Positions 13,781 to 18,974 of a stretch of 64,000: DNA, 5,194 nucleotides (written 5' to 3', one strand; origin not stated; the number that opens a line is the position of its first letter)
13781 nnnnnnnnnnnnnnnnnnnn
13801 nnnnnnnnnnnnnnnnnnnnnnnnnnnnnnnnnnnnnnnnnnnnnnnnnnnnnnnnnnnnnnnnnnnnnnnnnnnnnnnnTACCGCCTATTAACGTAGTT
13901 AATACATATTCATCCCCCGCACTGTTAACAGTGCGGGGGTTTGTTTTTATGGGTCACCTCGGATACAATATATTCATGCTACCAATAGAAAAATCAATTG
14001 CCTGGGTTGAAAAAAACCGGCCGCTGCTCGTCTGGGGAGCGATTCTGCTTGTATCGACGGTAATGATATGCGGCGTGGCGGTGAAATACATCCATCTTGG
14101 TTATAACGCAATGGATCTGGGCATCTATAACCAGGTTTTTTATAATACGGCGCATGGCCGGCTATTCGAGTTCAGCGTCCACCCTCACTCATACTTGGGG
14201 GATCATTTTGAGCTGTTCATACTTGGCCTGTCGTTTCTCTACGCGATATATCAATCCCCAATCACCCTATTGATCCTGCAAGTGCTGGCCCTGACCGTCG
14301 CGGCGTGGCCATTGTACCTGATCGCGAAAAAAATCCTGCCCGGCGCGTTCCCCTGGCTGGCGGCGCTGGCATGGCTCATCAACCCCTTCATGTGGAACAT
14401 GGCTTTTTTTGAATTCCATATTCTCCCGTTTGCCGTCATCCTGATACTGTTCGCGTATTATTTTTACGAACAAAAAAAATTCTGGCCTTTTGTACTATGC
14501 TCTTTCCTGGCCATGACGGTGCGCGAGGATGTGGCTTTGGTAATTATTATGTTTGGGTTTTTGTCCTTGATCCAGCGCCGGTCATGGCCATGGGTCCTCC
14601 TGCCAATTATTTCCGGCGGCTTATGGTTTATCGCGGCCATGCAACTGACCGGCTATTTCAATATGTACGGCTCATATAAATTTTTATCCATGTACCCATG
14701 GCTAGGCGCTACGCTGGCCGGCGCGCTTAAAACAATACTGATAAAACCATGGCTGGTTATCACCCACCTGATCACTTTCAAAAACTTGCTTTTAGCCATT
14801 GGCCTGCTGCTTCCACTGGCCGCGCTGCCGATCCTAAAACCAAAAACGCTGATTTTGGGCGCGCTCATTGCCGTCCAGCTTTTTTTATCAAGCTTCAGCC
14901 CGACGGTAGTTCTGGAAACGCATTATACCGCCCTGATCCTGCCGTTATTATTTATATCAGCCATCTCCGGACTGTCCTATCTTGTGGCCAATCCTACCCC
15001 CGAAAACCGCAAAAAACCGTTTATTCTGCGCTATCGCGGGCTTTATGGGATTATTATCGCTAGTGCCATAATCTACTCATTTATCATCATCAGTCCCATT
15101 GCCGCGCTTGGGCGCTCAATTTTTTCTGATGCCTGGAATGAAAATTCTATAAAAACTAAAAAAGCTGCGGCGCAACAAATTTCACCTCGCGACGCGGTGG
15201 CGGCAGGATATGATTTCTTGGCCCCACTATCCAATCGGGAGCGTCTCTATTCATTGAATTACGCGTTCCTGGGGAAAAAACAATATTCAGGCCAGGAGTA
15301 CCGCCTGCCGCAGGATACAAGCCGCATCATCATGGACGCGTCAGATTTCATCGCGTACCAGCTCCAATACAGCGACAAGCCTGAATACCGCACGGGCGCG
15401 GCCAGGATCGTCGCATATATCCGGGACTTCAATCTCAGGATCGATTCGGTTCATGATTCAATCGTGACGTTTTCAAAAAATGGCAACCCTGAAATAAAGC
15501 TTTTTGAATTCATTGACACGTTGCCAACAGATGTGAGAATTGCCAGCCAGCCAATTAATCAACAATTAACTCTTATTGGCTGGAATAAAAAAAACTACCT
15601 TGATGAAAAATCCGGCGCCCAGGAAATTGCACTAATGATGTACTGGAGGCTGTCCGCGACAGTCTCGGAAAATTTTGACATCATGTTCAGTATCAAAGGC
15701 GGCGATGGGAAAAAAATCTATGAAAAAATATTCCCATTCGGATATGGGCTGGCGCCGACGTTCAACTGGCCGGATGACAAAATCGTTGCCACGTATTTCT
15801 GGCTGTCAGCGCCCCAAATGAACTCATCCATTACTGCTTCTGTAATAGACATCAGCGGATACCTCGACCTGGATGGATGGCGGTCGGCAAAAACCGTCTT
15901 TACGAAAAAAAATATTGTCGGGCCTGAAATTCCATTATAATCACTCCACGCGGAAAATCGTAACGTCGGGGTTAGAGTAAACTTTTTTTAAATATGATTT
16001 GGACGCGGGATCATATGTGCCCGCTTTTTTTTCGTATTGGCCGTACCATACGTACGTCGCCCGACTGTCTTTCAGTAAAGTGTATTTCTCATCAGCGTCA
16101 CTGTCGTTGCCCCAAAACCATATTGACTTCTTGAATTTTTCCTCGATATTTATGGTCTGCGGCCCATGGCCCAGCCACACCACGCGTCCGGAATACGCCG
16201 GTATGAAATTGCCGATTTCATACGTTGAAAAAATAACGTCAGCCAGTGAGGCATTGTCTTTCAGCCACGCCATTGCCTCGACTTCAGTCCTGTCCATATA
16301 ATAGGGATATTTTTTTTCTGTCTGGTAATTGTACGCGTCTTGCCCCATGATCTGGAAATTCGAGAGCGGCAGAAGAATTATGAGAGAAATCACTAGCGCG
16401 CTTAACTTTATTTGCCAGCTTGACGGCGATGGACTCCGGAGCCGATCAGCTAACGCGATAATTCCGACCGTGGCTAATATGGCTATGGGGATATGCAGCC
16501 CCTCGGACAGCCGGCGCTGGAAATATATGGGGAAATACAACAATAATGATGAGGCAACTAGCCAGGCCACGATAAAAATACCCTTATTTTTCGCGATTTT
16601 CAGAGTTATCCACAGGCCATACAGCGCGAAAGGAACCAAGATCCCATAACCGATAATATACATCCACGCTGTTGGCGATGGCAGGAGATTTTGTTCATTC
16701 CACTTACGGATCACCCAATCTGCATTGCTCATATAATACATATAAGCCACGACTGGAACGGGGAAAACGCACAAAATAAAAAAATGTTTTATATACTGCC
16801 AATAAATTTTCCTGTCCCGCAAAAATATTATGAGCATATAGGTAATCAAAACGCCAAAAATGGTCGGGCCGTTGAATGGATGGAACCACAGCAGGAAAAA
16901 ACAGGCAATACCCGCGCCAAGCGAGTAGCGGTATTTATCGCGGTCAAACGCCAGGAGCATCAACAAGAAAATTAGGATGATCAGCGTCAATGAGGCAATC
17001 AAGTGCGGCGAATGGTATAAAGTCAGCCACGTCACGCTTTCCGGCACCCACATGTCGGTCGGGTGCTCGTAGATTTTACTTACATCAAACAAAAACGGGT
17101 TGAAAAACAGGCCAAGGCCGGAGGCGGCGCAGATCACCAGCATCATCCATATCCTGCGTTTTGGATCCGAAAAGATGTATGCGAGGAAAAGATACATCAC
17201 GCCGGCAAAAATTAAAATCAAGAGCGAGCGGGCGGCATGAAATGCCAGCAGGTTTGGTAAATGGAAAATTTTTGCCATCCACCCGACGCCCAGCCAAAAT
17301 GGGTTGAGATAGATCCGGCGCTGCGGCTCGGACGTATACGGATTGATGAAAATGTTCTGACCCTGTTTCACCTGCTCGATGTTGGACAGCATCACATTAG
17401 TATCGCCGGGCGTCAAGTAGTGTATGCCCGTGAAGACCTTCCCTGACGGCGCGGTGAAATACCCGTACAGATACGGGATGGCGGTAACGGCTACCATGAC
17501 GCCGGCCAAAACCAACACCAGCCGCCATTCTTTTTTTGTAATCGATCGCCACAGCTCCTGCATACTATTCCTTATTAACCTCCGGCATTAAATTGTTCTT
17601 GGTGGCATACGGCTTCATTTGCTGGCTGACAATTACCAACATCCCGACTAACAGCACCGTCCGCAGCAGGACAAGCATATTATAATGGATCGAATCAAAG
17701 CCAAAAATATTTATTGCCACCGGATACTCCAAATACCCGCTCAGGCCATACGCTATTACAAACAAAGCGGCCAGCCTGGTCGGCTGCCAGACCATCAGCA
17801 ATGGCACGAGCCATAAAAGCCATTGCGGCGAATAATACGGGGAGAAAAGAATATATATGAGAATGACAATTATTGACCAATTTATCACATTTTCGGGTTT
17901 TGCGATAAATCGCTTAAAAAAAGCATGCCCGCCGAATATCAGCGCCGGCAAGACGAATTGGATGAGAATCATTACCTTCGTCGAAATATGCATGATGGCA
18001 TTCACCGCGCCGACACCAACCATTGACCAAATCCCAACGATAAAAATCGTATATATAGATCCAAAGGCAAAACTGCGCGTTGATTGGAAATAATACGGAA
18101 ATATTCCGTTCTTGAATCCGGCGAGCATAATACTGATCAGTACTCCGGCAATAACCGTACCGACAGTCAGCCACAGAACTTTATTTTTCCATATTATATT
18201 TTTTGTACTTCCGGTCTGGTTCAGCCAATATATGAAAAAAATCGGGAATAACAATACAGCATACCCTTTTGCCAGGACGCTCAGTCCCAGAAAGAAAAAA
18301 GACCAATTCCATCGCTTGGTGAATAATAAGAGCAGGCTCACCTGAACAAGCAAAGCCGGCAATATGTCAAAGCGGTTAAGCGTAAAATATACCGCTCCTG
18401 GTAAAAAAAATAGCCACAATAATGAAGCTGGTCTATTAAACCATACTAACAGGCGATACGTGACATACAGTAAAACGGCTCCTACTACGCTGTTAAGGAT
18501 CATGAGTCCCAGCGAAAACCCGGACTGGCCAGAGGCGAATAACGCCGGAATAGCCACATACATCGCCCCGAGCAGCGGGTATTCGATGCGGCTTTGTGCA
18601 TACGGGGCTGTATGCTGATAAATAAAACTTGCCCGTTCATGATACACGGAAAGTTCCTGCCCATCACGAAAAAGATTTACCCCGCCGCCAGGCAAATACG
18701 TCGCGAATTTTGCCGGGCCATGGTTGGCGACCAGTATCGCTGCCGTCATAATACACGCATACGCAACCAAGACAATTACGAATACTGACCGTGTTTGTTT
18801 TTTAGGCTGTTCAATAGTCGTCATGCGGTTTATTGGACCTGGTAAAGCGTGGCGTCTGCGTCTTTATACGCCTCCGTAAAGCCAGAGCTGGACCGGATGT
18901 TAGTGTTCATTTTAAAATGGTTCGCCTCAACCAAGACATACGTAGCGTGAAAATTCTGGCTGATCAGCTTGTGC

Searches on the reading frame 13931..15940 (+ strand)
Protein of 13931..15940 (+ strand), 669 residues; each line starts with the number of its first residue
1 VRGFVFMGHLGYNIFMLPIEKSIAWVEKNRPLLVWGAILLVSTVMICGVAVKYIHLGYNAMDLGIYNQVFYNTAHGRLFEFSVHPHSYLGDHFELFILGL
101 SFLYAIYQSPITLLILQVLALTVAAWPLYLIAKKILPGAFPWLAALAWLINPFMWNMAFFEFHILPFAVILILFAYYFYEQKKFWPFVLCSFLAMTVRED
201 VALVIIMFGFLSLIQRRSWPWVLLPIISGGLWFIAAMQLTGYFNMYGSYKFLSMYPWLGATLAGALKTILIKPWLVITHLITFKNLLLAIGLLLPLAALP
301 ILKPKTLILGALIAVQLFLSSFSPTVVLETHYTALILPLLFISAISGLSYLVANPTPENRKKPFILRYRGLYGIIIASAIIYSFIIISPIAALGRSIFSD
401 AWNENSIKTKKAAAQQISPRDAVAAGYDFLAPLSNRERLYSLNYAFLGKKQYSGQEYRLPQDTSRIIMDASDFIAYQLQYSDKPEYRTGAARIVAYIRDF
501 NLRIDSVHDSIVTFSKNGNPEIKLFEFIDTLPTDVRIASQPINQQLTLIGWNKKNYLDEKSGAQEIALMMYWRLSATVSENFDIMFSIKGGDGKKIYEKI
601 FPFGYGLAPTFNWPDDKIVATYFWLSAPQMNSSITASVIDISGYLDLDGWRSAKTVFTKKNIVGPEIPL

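Call 6: search_protein_families(library=pfam, proteins=[window:13931-15940:+], max_evalue=0.01)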
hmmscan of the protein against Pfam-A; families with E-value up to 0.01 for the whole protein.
window:13931-15940:+ (669 aa): 1 family
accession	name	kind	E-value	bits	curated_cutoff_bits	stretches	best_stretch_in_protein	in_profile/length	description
PF09852.15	DUF2079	-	2.9e-51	175.4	28.2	1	54-446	3-404/459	Predicted membrane protein (DUF2079)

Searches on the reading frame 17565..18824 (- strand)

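Call 34: search_protein_families(library=pfam, proteins=[window:17565-18824:-], max_evalue=0.001)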
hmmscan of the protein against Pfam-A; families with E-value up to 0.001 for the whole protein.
window:17565-18824:- (419 aa): 1 family
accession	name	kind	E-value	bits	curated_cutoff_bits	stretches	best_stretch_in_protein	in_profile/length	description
PF09594.16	GT87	-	0.00015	22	25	1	82-329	3-237/237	Glycosyltransferase family 87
